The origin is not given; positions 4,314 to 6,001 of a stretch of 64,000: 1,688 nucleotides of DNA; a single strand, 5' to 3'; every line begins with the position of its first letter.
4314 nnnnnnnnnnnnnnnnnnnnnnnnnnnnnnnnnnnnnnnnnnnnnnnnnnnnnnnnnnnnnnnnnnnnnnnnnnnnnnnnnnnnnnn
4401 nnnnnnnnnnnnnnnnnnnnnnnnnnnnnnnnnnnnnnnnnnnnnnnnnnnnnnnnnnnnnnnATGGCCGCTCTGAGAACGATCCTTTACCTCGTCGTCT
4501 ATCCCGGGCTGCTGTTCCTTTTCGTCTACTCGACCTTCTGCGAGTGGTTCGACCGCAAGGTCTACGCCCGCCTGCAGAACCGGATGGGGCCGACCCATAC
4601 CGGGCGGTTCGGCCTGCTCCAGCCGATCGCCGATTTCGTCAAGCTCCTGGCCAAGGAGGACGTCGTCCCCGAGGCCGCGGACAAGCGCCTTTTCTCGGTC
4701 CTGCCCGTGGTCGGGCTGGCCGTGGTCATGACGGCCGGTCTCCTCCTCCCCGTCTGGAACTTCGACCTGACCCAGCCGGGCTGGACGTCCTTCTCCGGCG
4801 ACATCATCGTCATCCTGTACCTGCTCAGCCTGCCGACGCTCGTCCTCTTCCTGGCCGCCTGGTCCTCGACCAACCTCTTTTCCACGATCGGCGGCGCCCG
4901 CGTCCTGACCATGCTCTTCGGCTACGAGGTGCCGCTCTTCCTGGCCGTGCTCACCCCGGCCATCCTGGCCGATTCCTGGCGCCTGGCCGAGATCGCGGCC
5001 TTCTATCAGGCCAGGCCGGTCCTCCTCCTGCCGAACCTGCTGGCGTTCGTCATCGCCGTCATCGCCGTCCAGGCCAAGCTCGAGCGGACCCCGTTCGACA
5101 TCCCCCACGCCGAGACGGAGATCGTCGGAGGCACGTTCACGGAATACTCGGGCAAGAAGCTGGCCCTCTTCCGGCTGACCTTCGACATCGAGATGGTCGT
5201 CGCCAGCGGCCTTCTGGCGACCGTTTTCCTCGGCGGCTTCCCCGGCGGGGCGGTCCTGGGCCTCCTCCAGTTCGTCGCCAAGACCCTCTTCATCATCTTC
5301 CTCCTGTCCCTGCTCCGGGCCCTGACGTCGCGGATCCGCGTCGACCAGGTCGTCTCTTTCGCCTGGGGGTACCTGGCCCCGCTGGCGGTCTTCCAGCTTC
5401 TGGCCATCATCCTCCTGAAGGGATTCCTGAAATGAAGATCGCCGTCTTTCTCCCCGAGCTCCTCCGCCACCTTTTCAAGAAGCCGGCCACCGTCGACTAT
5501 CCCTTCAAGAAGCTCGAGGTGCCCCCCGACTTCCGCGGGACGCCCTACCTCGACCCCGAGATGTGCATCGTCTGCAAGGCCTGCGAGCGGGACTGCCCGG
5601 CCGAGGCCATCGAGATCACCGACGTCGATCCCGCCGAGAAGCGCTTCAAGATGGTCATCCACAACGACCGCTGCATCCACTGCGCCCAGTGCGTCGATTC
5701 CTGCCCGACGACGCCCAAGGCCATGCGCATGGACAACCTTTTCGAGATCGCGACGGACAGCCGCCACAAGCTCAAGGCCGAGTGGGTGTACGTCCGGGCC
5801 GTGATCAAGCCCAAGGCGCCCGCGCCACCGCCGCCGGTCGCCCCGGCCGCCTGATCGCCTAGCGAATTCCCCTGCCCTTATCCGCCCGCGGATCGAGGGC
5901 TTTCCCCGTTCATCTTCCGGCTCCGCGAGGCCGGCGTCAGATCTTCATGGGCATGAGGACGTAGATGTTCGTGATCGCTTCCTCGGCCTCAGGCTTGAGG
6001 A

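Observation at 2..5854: Complete Mbh-type group 4 [NiFe]-hydrogenase operon abutting the replication origin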

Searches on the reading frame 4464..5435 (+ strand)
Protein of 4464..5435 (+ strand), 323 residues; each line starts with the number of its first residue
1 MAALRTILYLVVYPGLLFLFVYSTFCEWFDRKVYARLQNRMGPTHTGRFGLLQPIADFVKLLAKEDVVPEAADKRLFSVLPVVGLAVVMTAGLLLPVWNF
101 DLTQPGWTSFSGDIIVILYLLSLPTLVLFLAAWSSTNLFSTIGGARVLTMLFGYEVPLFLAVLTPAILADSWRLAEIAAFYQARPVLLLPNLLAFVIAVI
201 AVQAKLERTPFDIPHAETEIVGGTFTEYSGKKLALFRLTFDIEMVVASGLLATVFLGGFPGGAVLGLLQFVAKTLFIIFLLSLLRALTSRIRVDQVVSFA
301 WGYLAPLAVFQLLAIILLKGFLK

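Call 9: search_protein_families(library=pfam, proteins=[window:4464-5432:+])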
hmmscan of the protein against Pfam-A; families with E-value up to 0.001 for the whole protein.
window:4464-5432:+ (323 aa): 1 family
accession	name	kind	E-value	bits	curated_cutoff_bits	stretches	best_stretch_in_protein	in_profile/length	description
PF00146.26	NADHdh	-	1.1e-83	281.4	27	1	17-315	8-297/298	NADH dehydrogenase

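Call 10: search_protein_families(library=ncbifam, proteins=[window:4464-5432:+])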
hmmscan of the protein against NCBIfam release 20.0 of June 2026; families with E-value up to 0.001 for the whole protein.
window:4464-5432:+ (323 aa): 7 families
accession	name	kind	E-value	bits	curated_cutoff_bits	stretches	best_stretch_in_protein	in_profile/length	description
NF004741.0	PRK06076.1-2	equivalog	2.3e-76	257.2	305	1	6-317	20-331/337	NADH-quinone oxidoreductase subunit NuoH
NF004740.0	PRK06076.1-1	equivalog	6.7e-55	186.9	399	1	15-314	21-315/325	NADH-quinone oxidoreductase subunit NuoH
NF040610.1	F420_dehyd_FpoH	exception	8e-53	179.9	475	1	6-318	13-335/339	F420H2 dehydrogenase subunit FpoH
NF004744.0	PRK06076.1-5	equivalog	1.9e-49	168.7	542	2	24-259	46-280/372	NADH-quinone oxidoreductase subunit NuoH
NF004743.0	PRK06076.1-4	equivalog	2.5e-49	168.3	494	1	16-316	24-339/433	NADH-quinone oxidoreductase subunit NuoH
NF004745.0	PRK06076.1-6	equivalog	5.2e-44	150.9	450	1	16-316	23-330/341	NADH-quinone oxidoreductase subunit NuoH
NF004742.0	PRK06076.1-3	equivalog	2.8e-36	125.5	531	1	19-315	35-344/356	NADH-quinone oxidoreductase subunit NuoH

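Call 25: find_encoding_contigs(protein=window:4464-5435:+, flank=10000, max_places=4)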
Protein window:4464-5435:+ (323 aa): 1 contig read that carries it; 1 place shown.
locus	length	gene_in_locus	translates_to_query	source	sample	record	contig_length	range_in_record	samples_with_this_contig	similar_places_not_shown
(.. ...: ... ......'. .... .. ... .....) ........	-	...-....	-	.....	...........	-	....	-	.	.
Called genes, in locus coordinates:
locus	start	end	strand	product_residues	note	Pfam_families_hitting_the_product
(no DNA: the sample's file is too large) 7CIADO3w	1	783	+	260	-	?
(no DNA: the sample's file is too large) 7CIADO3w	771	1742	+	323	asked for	PF00146:NADHdh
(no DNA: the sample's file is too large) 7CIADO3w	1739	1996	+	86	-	?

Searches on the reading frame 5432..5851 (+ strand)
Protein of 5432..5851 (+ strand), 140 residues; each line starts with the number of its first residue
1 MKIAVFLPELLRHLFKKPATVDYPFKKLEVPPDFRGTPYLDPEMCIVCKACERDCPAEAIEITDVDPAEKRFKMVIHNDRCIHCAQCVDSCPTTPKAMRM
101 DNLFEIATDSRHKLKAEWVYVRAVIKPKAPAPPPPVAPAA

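Call 9: search_protein_families(library=pfam, proteins=[window:5432-5851:+])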
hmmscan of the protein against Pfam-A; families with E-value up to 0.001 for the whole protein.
window:5432-5851:+ (140 aa): 10 families
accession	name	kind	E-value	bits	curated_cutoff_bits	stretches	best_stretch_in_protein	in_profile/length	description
PF12838.12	Fer4_7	-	5.4e-12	46.4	27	1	45-93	2-50/52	4Fe-4S dicluster domain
PF00037.32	Fer4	-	1.3e-11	44.2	21.1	2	38-61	1-24/24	4Fe-4S binding domain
PF13237.11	Fer4_10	-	1.5e-11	44.5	25.5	2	73-100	1-22/53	4Fe-4S dicluster domain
PF14697.11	Fer4_21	-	7.6e-09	36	35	2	41-99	4-58/59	4Fe-4S dicluster domain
PF13187.11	Fer4_9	-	8.9e-09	35.7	27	1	44-93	1-49/52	4Fe-4S dicluster domain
PF12797.12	Fer4_2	-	1.3e-08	34.7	24.5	1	73-93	2-22/22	4Fe-4S binding domain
PF12837.12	Fer4_6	-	1.6e-08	34.5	25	2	41-60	5-24/24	4Fe-4S binding domain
PF13183.11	Fer4_8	-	9.9e-08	32.9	27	0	79-96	3-20/68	4Fe-4S dicluster domain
PF13484.11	Fer4_16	-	2.4e-07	31.9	30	0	80-101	1-20/66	4Fe-4S double cluster binding domain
PF12800.12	Fer4_4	-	1.8e-06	28.2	24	1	79-93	2-16/17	4Fe-4S binding domain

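Call 10: search_protein_families(library=ncbifam, proteins=[window:5432-5851:+])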
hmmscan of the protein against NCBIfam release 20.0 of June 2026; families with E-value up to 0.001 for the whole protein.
window:5432-5851:+ (140 aa): 71 families (the best 25 are shown)
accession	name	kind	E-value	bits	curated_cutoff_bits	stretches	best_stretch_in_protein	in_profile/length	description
NF006076.0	PRK08222.1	equivalog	7.4e-24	84.5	270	1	18-114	13-106/181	hydrogenase 4 subunit H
NF009053.0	PRK12387.1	subfamily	7.8e-23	81.1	204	1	17-115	12-107/180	formate hydrogenlyase complex iron-sulfur subunit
TIGR01971.1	NuoI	subfamily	1.2e-22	79.7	113.05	1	11-115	6-115/121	NADH-quinone oxidoreductase, chain I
NF006221.0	PRK08348.1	subfamily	1.8e-22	79.5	124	1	1-115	1-109/136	NADH-plastoquinone oxidoreductase subunit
NF004537.0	PRK05888.1-3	equivalog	9.9e-22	77.4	163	1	11-138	31-170/204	NADH-quinone oxidoreductase subunit NuoI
NF004543.0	PRK05888.2-5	equivalog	1.1e-19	70.9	243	1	11-104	27-123/217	NADH-quinone oxidoreductase subunit NuoI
NF004540.0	PRK05888.2-1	equivalog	4e-19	68.6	215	1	10-117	11-122/139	NADH-quinone oxidoreductase subunit NuoI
NF004541.0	PRK05888.2-2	equivalog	4.5e-16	59.1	217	1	19-112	37-125/168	NADH-quinone oxidoreductase subunit NuoI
TIGR00403.1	ndhI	equivalog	4.6e-15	55.7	302.35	1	11-119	30-140/183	NAD(P)H-quinone oxidoreductase subunit I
NF004539.0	PRK05888.1-5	equivalog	7.4e-15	55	225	1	11-114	24-133/162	NADH-quinone oxidoreductase subunit NuoI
NF010590.0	PRK13984.1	equivalog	2.1e-14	52.6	946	1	12-102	19-114/611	putative oxidoreductase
NF004536.0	PRK05888.1-1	equivalog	3.3e-14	52.6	212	1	10-115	20-131/180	NADH-quinone oxidoreductase subunit NuoI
NF004545.0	PRK05888.3-1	equivalog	6e-14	52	229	1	10-105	33-130/154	NADH-quinone oxidoreductase subunit NuoI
NF004538.0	PRK05888.1-4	equivalog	9.4e-14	51.3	135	1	11-114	24-133/162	NADH-quinone oxidoreductase subunit NuoI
NF040612.1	F420_dehyd_FpoI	exception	4.8e-12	45.9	180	1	11-94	10-97/135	F420H2 dehydrogenase subunit FpoI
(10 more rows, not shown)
